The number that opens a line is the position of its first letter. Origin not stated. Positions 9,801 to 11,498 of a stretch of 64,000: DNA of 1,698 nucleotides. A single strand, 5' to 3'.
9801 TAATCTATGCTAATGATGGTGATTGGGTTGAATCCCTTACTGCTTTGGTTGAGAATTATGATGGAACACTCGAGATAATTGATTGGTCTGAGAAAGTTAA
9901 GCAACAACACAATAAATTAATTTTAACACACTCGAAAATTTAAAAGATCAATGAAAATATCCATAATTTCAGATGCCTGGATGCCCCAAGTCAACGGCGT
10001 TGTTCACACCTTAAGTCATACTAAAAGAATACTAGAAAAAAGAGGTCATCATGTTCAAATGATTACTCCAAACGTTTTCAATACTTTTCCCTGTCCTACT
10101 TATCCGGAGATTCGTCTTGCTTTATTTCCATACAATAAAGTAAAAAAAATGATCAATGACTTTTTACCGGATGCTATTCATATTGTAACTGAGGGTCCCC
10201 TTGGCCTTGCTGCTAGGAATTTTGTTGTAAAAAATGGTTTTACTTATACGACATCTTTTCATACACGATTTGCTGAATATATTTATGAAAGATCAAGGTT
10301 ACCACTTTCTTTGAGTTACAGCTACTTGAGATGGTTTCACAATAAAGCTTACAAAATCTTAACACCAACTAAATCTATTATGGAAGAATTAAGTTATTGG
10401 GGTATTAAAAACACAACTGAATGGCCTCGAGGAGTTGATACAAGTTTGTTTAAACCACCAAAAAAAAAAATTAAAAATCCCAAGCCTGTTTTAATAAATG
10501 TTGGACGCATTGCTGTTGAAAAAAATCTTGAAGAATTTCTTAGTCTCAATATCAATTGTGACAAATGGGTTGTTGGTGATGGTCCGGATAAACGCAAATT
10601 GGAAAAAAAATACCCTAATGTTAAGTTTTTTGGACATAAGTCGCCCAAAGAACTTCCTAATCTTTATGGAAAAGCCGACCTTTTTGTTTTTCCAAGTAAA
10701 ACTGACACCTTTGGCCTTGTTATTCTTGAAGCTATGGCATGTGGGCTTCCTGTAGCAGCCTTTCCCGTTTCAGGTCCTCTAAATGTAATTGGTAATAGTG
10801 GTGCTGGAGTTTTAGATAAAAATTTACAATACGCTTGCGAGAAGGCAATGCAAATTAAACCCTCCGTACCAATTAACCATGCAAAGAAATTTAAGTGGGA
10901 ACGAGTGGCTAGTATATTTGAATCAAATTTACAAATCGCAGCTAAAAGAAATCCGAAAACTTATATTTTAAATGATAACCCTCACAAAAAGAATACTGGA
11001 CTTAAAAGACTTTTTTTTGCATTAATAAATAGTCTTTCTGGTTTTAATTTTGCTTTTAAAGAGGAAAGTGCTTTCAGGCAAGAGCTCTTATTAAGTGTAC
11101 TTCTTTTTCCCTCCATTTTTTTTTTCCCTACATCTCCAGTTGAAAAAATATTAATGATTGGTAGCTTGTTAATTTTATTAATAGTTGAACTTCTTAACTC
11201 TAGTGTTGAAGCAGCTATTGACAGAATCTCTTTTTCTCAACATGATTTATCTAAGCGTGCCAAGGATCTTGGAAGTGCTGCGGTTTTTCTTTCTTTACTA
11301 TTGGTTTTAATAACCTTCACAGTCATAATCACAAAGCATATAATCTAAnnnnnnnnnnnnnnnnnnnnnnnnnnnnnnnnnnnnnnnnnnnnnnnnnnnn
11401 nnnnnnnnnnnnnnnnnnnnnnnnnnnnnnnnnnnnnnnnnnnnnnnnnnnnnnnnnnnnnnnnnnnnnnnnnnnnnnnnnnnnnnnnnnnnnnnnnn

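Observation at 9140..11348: Lipid-remodelling pair PlcP + glycosyltransferase, with the glycosyltransferase fused in-frame to a full DgkA diacylglycerol kinase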

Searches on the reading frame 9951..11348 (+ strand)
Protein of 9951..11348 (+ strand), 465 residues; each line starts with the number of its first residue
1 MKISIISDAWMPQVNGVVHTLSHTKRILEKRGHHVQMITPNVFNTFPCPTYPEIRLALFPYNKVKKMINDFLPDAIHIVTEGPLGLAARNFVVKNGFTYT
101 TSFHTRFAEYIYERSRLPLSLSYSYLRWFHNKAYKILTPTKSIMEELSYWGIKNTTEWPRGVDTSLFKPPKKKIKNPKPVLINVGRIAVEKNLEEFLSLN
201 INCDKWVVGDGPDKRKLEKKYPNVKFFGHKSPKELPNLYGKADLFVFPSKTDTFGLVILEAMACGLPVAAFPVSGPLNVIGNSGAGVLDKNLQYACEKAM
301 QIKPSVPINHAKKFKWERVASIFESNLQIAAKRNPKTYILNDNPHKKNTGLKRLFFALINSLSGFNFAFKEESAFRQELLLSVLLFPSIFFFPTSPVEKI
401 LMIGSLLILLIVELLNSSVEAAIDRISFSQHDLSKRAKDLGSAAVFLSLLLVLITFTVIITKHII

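Call 3: search_protein_families(library=pfam, proteins=[window:9951-11348:+], max_evalue=0.01)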
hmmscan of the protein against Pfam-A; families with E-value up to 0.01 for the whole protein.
window:9951-11348:+ (465 aa): 6 families
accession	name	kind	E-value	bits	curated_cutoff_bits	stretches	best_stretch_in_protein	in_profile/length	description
PF01219.24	DAGK_prokar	-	3.8e-28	97.8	22.3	1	360-459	2-101/102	Prokaryotic diacylglycerol kinase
PF00534.26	Glycos_transf_1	-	3.1e-23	82.6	26.4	1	169-288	6-139/172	Glycosyl transferases group 1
PF13692.12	Glyco_trans_1_4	-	3e-20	73.4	27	1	179-287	2-124/142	Glycosyl transferases group 1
PF13439.12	Glyco_transf_4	-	4.6e-19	69.5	28.5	1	14-165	1-169/170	Glycosyltransferase Family 4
PF20706.3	GT4-conflict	-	6.3e-07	29.2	26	1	230-275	270-315/385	Family 4 Glycosyltransferase in conflict systems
PF13579.12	Glyco_trans_4_4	-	8.7e-06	26.6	29.7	1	16-154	2-149/158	Glycosyl transferase 4-like domain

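Call 4: search_protein_families(library=ncbifam, proteins=[window:9951-11348:+], max_evalue=0.01)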
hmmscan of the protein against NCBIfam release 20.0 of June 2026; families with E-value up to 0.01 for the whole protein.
window:9951-11348:+ (465 aa): 26 families (the best 25 are shown)
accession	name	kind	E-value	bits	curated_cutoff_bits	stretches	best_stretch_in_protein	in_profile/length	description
NF053787.1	GlcN_PG_synth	equivalog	1.3e-19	70.3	480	1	64-288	74-307/361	N-acetylglucosaminyl phosphatidylglycerol synthase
NF049988.1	MGlcDAGSynMgs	equivalog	3e-16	59.8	400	2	172-268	207-316/398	alpha-monoglucosyldiacylglycerol synthase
TIGR03999.1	thiol_BshA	equivalog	1.7e-13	50.3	273.7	1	201-326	228-360/375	N-acetyl-alpha-D-glucosaminyl L-malate synthase BshA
TIGR04047.1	MSMEG_0565_glyc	hypoth_equivalog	6.5e-13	48.5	259.85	1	223-289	258-324/373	MSMEG_0565 family glycosyltransferase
NF053513.1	Gtran_IagA_BgsA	equivalog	1.9e-10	40.3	460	1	121-268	94-262/333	LTA glycolipid anchor biosynthesis glycosyltransferase, IagA/BgsA family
TIGR03088.1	stp2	hypoth_equivalog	2.1e-09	36.9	409.05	1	206-288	233-319/374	TIGR03088 family PEP-CTERM/XrtA system glycosyltransferase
TIGR02149.1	glgA_Coryne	subfamily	2.8e-09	36.6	302.4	1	231-291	272-333/391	glycogen synthase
TIGR03449.1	mycothiol_MshA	equivalog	2.8e-09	36.4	462.5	1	224-288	286-350/406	D-inositol-3-phosphate glycosyltransferase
NF047684.1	TeichurnBiosyTuaC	equivalog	3.6e-09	36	550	1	131-283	163-331/391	teichuronic acid biosynthesis protein TuaC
NF038255.1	exopoly_VpsD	equivalog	3.1e-08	32.9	300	1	223-273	264-314/381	VpsD family glycosyltransferase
TIGR04157.1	glyco_rSAM_CFB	subfamily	7.2e-08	31.8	400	1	180-280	229-339/406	TIGR04157 family glycosyltransferase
TIGR02472.1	sucr_P_syn_N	equivalog_domain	1e-07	31.1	576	1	223-293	318-392/439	sucrose-phosphate synthase, putative, glycosyltransferase domain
NF041876.1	EPS_EpsE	equivalog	1.6e-07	30.9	400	1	223-288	277-342/389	exopolysaccharide biosynthesis GT4 family glycosyltransferase EpsE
NF038229.1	Glyco4_Geo_Pelo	equivalog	2.7e-07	29.9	400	1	219-301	215-297/338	GPMC system family 4 glycosyltransferase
TIGR02470.1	sucr_synth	equivalog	3.4e-06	25.5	810.4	1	243-320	645-721/784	sucrose synthase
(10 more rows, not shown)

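Call 10: find_homologous_proteins(query=window:9951-11348:+, max_evalue=1e-10)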
Query window:9951-11348:+ (465 aa): 7999 proteins with E <= 1e-10 among 8000 candidates; the best 120 are listed.
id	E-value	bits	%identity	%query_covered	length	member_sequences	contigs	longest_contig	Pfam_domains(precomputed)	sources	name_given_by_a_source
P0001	0.0e+0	1019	97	100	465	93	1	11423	PF00534.27,PF13579.13,PF01219.25,PF13439.13,PF20706.4,PF13692.13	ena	-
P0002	3.0e-225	766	71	99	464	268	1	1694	PF00534.27,PF01219.25,PF13439.13,PF20706.4,PF13692.13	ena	-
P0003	2.1e-206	704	66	99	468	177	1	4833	PF00534.27,PF01219.25,PF13439.13,PF20706.4,PF13692.13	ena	-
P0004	1.3e-201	688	66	99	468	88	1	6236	PF00534.27,PF01219.25,PF13439.13,PF20706.4,PF13692.13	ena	-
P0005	5.9e-181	620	58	98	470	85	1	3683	PF00534.27,PF01219.25,PF13439.13,PF20706.4,PF13692.13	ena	-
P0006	3.9e-174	598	59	96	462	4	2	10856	PF00534.27,PF13579.13,PF01219.25,PF13439.13,PF20706.4,PF13692.13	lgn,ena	-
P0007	7.3e-174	597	57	99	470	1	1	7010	PF00534.27,PF13579.13,PF01219.25,PF13439.13,PF20706.4,PF13692.13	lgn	-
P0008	9.8e-174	596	57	98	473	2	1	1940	PF00534.27,PF13579.13,PF01219.25,PF13439.13,PF20706.4,PF13692.13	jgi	-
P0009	8.4e-173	593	56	98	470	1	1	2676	PF00534.27,PF13579.13,PF01219.25,PF13439.13,PF20706.4,PF13692.13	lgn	-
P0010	1.2e-170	586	56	98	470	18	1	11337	PF00534.27,PF01219.25,PF13439.13,PF20706.4,PF13692.13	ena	-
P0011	1.3e-170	586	57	99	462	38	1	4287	PF00534.27,PF01219.25,PF13439.13,PF20706.4,PF13692.13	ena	-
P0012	2.5e-170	585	55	99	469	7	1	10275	PF00534.27,PF13579.13,PF01219.25,PF13439.13,PF20706.4,PF13692.13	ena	-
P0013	4.0e-170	585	58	97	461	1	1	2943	PF00534.27,PF13579.13,PF01219.25,PF13439.13,PF20706.4,PF13692.13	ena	-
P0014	4.2e-170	584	56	99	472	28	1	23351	PF00534.27,PF13579.13,PF01219.25,PF13439.13,PF20706.4,PF13692.13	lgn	-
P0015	4.3e-170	584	58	97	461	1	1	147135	PF00534.27,PF13579.13,PF01219.25,PF13439.13,PF20706.4,PF13692.13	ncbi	-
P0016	2.4e-169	582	58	97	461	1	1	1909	PF00534.27,PF13579.13,PF01219.25,PF13439.13,PF20706.4,PF13692.13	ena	-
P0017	4.5e-169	581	58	97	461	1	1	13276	PF00534.27,PF13579.13,PF01219.25,PF13439.13,PF20706.4,PF13692.13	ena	-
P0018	5.6e-169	581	58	97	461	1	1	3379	PF00534.27,PF13579.13,PF01219.25,PF13439.13,PF20706.4,PF13692.13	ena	-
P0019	1.0e-168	580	56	99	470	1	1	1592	PF00534.27,PF13579.13,PF01219.25,PF13439.13,PF20706.4,PF13692.13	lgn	-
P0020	1.2e-168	580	58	97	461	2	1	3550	PF00534.27,PF13579.13,PF01219.25,PF13439.13,PF20706.4,PF13692.13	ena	-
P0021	1.5e-168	579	58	97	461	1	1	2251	PF00534.27,PF13579.13,PF01219.25,PF13439.13,PF20706.4,PF13692.13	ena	-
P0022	2.0e-168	579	58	97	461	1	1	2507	PF00534.27,PF13579.13,PF01219.25,PF13439.13,PF20706.4,PF13692.13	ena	-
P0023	2.7e-168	579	58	97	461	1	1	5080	PF00534.27,PF13579.13,PF01219.25,PF13439.13,PF20706.4,PF13692.13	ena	-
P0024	2.9e-168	578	55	99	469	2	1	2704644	PF00534.27,PF13579.13,PF01219.25,PF13439.13,PF20706.4,PF13692.13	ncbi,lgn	ncbi:diacylglycerol kinase [Alphaproteobacteria bacterium LSUCC0684]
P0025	2.9e-168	578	58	97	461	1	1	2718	PF00534.27,PF13579.13,PF01219.25,PF13439.13,PF20706.4,PF13692.13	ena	-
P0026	4.1e-168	578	58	97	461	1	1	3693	PF00534.27,PF13579.13,PF01219.25,PF13439.13,PF20706.4,PF13692.13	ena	-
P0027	4.5e-168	578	58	97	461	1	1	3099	PF00534.27,PF13579.13,PF01219.25,PF13439.13,PF20706.4,PF13692.13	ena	-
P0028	5.1e-168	578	55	99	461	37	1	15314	PF00534.27,PF01219.25,PF13439.13,PF20706.4,PF13692.13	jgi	-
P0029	6.3e-168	577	58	97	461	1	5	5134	PF00534.27,PF13579.13,PF01219.25,PF13439.13,PF20706.4,PF13692.13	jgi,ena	jgi:glycosyltransferase involved in cell wall biosynthesis/diacylglycerol kinase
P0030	7.0e-168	577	58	97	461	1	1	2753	PF00534.27,PF13579.13,PF01219.25,PF13439.13,PF20706.4,PF13692.13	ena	-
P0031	7.3e-168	577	58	97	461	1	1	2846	PF00534.27,PF13579.13,PF01219.25,PF13439.13,PF20706.4,PF13692.13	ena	-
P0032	8.1e-168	577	58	97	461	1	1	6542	PF00534.27,PF13579.13,PF01219.25,PF13439.13,PF20706.4,PF13692.13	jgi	-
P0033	8.7e-168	577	55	100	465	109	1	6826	PF00534.27,PF13579.13,PF01219.25,PF13439.13,PF20706.4,PF13692.13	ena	-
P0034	8.8e-168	577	55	100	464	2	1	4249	PF00534.27,PF13579.13,PF01219.25,PF13439.13,PF20706.4,PF13692.13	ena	-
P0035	1.0e-167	577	56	100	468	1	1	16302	PF00534.27,PF13579.13,PF01219.25,PF13439.13,PF20706.4,PF13692.13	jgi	-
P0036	1.1e-167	577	58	97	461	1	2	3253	PF00534.27,PF13579.13,PF01219.25,PF13439.13,PF20706.4,PF13692.13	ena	-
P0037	1.2e-167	576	58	97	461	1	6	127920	PF00534.27,PF13579.13,PF01219.25,PF13439.13,PF20706.4,PF13692.13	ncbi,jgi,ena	jgi:glycosyltransferase involved in cell wall biosynthesis/diacylglycerol kinase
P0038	1.2e-167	576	58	97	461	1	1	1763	PF00534.27,PF13579.13,PF01219.25,PF13439.13,PF20706.4,PF13692.13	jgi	jgi:glycosyltransferase involved in cell wall biosynthesis/diacylglycerol kinase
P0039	1.2e-167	576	58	97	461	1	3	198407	PF00534.27,PF13579.13,PF01219.25,PF13439.13,PF20706.4,PF13692.13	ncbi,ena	-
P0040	1.3e-167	576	57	97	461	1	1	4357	PF00534.27,PF13579.13,PF01219.25,PF13439.13,PF20706.4,PF13692.13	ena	-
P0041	1.3e-167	576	58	97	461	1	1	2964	PF00534.27,PF13579.13,PF01219.25,PF13439.13,PF20706.4,PF13692.13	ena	-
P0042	1.3e-167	576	58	97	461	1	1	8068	PF00534.27,PF13579.13,PF01219.25,PF13439.13,PF20706.4,PF13692.13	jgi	-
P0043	1.4e-167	576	58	97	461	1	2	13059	PF00534.27,PF13579.13,PF01219.25,PF13439.13,PF20706.4,PF13692.13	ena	-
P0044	1.8e-167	576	58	97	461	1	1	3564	PF00534.27,PF13579.13,PF01219.25,PF13439.13,PF20706.4,PF13692.13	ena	-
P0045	1.8e-167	576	56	99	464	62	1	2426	PF00534.27,PF13579.13,PF01219.25,PF13439.13,PF20706.4,PF13692.13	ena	-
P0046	1.9e-167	576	58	97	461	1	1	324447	PF00534.27,PF13579.13,PF01219.25,PF13439.13,PF20706.4,PF13692.13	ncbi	-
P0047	2.0e-167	576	57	99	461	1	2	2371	PF00534.27,PF13579.13,PF01219.25,PF13439.13,PF20706.4,PF13692.13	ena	-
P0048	2.1e-167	576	57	97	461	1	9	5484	PF00534.27,PF13579.13,PF01219.25,PF13439.13,PF20706.4,PF13692.13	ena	-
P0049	2.1e-167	576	58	97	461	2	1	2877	PF00534.27,PF13579.13,PF01219.25,PF13439.13,PF20706.4,PF13692.13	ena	-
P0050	2.2e-167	576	57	97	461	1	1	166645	PF00534.27,PF13579.13,PF01219.25,PF13439.13,PF20706.4,PF13692.13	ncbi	-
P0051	2.2e-167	576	57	97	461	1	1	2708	PF00534.27,PF13579.13,PF01219.25,PF13439.13,PF20706.4,PF13692.13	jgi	-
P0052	2.4e-167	575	58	97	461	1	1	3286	PF00534.27,PF13579.13,PF01219.25,PF13439.13,PF20706.4,PF13692.13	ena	-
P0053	2.5e-167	575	58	97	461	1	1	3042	PF00534.27,PF13579.13,PF01219.25,PF13439.13,PF20706.4,PF13692.13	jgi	jgi:glycosyltransferase involved in cell wall biosynthesis/diacylglycerol kinase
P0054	2.6e-167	575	57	97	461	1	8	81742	PF00534.27,PF13579.13,PF01219.25,PF13439.13,PF20706.4,PF13692.13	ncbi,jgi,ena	-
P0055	2.7e-167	575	57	97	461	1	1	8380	PF00534.27,PF13579.13,PF01219.25,PF13439.13,PF20706.4,PF13692.13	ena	-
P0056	2.8e-167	575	57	97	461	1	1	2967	PF00534.27,PF13579.13,PF01219.25,PF13439.13,PF20706.4,PF13692.13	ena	-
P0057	2.9e-167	575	58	97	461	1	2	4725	PF00534.27,PF13579.13,PF01219.25,PF13439.13,PF20706.4,PF13692.13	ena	-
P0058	3.3e-167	575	57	97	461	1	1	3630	PF00534.27,PF13579.13,PF01219.25,PF13439.13,PF20706.4,PF13692.13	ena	-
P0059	3.4e-167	575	58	97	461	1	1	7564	PF00534.27,PF13579.13,PF01219.25,PF13439.13,PF20706.4,PF13692.13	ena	-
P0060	4.6e-167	574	57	97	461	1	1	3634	PF00534.27,PF13579.13,PF01219.25,PF13439.13,PF20706.4,PF13692.13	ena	-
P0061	5.7e-167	574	57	97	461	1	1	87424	PF00534.27,PF13579.13,PF01219.25,PF13439.13,PF20706.4,PF13692.13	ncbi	-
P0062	6.1e-167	574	57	97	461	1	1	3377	PF00534.27,PF13579.13,PF01219.25,PF13439.13,PF20706.4,PF13692.13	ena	-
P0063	6.2e-167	574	58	97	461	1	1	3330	PF00534.27,PF13579.13,PF01219.25,PF13439.13,PF20706.4,PF13692.13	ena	-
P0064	6.3e-167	574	55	99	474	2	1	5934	PF00534.27,PF13579.13,PF01219.25,PF13439.13,PF20706.4,PF13692.13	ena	-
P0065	7.6e-167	574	54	99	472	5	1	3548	PF00534.27,PF01219.25,PF13439.13,PF20706.4,PF13692.13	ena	-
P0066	1.2e-166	573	57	97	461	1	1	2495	PF00534.27,PF13579.13,PF01219.25,PF13439.13,PF20706.4,PF13692.13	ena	-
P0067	1.2e-166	573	57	97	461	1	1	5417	PF00534.27,PF13579.13,PF01219.25,PF13439.13,PF20706.4,PF13692.13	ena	-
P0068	1.3e-166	573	54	99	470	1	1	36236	PF00534.27,PF13579.13,PF01219.25,PF13439.13,PF20706.4,PF13692.13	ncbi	-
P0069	1.3e-166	573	57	97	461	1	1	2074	PF00534.27,PF13579.13,PF01219.25,PF13439.13,PF20706.4,PF13692.13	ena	-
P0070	1.3e-166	573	58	97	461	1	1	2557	PF00534.27,PF13579.13,PF01219.25,PF13439.13,PF20706.4,PF13692.13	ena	-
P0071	1.4e-166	573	57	97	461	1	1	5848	PF00534.27,PF13579.13,PF01219.25,PF13439.13,PF20706.4,PF13692.13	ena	-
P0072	1.9e-166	572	57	97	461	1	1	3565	PF00534.27,PF13579.13,PF01219.25,PF13439.13,PF20706.4,PF13692.13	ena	-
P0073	3.0e-166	572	57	97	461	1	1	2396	PF00534.27,PF13579.13,PF01219.25,PF13439.13,PF20706.4,PF13692.13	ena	-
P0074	3.3e-166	572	57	97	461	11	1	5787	PF00534.27,PF13579.13,PF01219.25,PF13439.13,PF20706.4,PF13692.13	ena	-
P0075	3.4e-166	572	56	99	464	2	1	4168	PF00534.27,PF13579.13,PF01219.25,PF13439.13,PF20706.4,PF13692.13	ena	-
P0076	3.9e-166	571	56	97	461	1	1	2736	PF00534.27,PF13579.13,PF01219.25,PF13439.13,PF20706.4,PF13692.13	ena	-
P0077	7.9e-166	570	54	100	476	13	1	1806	PF00534.27,PF13579.13,PF01219.25,PF13439.13,PF13692.13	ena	-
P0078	1.4e-165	570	57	97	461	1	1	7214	PF00534.27,PF13579.13,PF01219.25,PF13439.13,PF20706.4,PF13692.13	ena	-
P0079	1.5e-165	569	57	97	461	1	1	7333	PF00534.27,PF13579.13,PF01219.25,PF13439.13,PF20706.4,PF13692.13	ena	-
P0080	1.8e-165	569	55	99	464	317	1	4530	PF00534.27,PF13579.13,PF01219.25,PF13439.13,PF20706.4,PF13692.13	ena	-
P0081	1.9e-165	569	55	100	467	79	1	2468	PF00534.27,PF13579.13,PF01219.25,PF13439.13,PF20706.4,PF13692.13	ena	-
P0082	2.9e-165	569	57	97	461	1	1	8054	PF00534.27,PF13579.13,PF01219.25,PF13439.13,PF20706.4,PF13692.13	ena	-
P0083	3.1e-165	568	57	97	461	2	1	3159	PF00534.27,PF13579.13,PF01219.25,PF13439.13,PF20706.4,PF13692.13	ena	-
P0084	3.6e-165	568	57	97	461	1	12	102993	PF00534.27,PF13579.13,PF01219.25,PF13439.13,PF20706.4,PF13692.13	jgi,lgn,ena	-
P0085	5.0e-165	568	57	97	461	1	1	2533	PF00534.27,PF13579.13,PF01219.25,PF13439.13,PF20706.4,PF13692.13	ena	-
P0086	5.1e-165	568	57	97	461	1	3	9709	PF00534.27,PF13579.13,PF01219.25,PF13439.13,PF20706.4,PF13692.13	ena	-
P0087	6.4e-165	567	57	97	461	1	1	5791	PF00534.27,PF13579.13,PF01219.25,PF13439.13,PF20706.4,PF13692.13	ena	-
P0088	6.8e-165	567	57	97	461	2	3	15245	PF00534.27,PF13579.13,PF01219.25,PF13439.13,PF20706.4,PF13692.13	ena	-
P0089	7.4e-165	567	57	97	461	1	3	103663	PF00534.27,PF13579.13,PF01219.25,PF13439.13,PF20706.4,PF13692.13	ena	-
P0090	7.8e-165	567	57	97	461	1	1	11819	PF00534.27,PF13579.13,PF01219.25,PF13439.13,PF20706.4,PF13692.13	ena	-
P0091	9.6e-165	567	57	97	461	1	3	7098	PF00534.27,PF13579.13,PF01219.25,PF13439.13,PF20706.4,PF13692.13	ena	-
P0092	1.2e-164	566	57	97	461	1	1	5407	PF00534.27,PF13579.13,PF01219.25,PF13439.13,PF20706.4,PF13692.13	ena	-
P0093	2.2e-164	566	54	100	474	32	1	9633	PF00534.27,PF13579.13,PF01219.25,PF13439.13,PF20706.4,PF13692.13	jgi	-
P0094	2.4e-164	566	56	100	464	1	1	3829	PF00534.27,PF13579.13,PF01219.25,PF13439.13,PF20706.4,PF13692.13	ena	-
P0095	2.5e-164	565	57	97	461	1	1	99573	PF00534.27,PF13579.13,PF01219.25,PF13439.13,PF20706.4,PF13692.13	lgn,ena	-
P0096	2.9e-164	565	57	97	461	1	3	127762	PF00534.27,PF13579.13,PF01219.25,PF13439.13,PF20706.4,PF13692.13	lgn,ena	-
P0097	3.5e-164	565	57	97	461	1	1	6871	PF00534.27,PF13579.13,PF01219.25,PF13439.13,PF20706.4,PF13692.13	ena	-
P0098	4.8e-164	565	57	97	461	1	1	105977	PF00534.27,PF13579.13,PF01219.25,PF13439.13,PF20706.4,PF13692.13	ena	-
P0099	5.0e-164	564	57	97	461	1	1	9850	PF00534.27,PF13579.13,PF01219.25,PF13439.13,PF20706.4,PF13692.13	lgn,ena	-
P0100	5.5e-164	564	57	97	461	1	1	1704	PF00534.27,PF13579.13,PF01219.25,PF13439.13,PF20706.4,PF13692.13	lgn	-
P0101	5.9e-164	564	57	97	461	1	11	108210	PF00534.27,PF13579.13,PF01219.25,PF13439.13,PF20706.4,PF13692.13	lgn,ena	-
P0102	7.1e-164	564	57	97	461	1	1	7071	PF00534.27,PF13579.13,PF01219.25,PF13439.13,PF20706.4,PF13692.13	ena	-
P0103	8.3e-164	564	57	97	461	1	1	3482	PF00534.27,PF13579.13,PF01219.25,PF13439.13,PF20706.4,PF13692.13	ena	-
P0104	8.8e-164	564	71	71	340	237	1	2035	PF00534.27,PF13439.13,PF20706.4,PF13692.13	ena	-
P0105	8.9e-164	564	57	97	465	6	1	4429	PF00534.27,PF13579.13,PF01219.25,PF13439.13,PF20706.4,PF13692.13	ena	-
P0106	1.1e-163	563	57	97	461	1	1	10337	PF00534.27,PF13579.13,PF01219.25,PF13439.13,PF20706.4,PF13692.13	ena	-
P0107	1.2e-163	563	57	97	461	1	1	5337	PF00534.27,PF13579.13,PF01219.25,PF13439.13,PF20706.4,PF13692.13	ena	-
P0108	1.4e-163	563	57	97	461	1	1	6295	PF00534.27,PF13579.13,PF01219.25,PF13439.13,PF20706.4,PF13692.13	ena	-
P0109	1.6e-163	563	57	97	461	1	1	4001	PF00534.27,PF13579.13,PF01219.25,PF13439.13,PF20706.4,PF13692.13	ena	-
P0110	4.6e-163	561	55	100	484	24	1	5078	PF00534.27,PF13579.13,PF01219.25,PF13439.13,PF20706.4,PF13692.13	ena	-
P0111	6.2e-163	561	57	97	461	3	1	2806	PF00534.27,PF13579.13,PF01219.25,PF13439.13,PF20706.4,PF13692.13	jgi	-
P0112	8.0e-163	561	57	97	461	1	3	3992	PF00534.27,PF13579.13,PF01219.25,PF13439.13,PF20706.4,PF13692.13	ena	-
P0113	8.5e-163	560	57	97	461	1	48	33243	PF00534.27,PF13579.13,PF01219.25,PF13439.13,PF20706.4,PF13692.13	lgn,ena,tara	tara:strand:- start:302 stop:1687 length:1386 start_codon:yes stop_codon:yes gene_type:complete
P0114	8.8e-163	560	57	97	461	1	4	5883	PF00534.27,PF13579.13,PF01219.25,PF13439.13,PF20706.4,PF13692.13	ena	-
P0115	8.8e-163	560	57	97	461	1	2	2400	PF00534.27,PF13579.13,PF01219.25,PF13439.13,PF20706.4,PF13692.13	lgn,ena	-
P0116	1.0e-162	560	57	97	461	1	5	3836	PF00534.27,PF13579.13,PF01219.25,PF13439.13,PF20706.4,PF13692.13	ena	-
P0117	1.1e-162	560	57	97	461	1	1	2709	PF00534.27,PF13579.13,PF01219.25,PF13439.13,PF20706.4,PF13692.13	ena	-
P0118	1.6e-162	560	55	99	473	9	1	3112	PF00534.27,PF13579.13,PF01219.25,PF13439.13,PF20706.4,PF13692.13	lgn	-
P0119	1.7e-162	559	54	100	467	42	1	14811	PF00534.27,PF13579.13,PF01219.25,PF13439.13,PF20706.4,PF13692.13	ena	-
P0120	2.0e-162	559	57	97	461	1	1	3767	PF00534.27,PF13579.13,PF01219.25,PF13439.13,PF20706.4,PF13692.13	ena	-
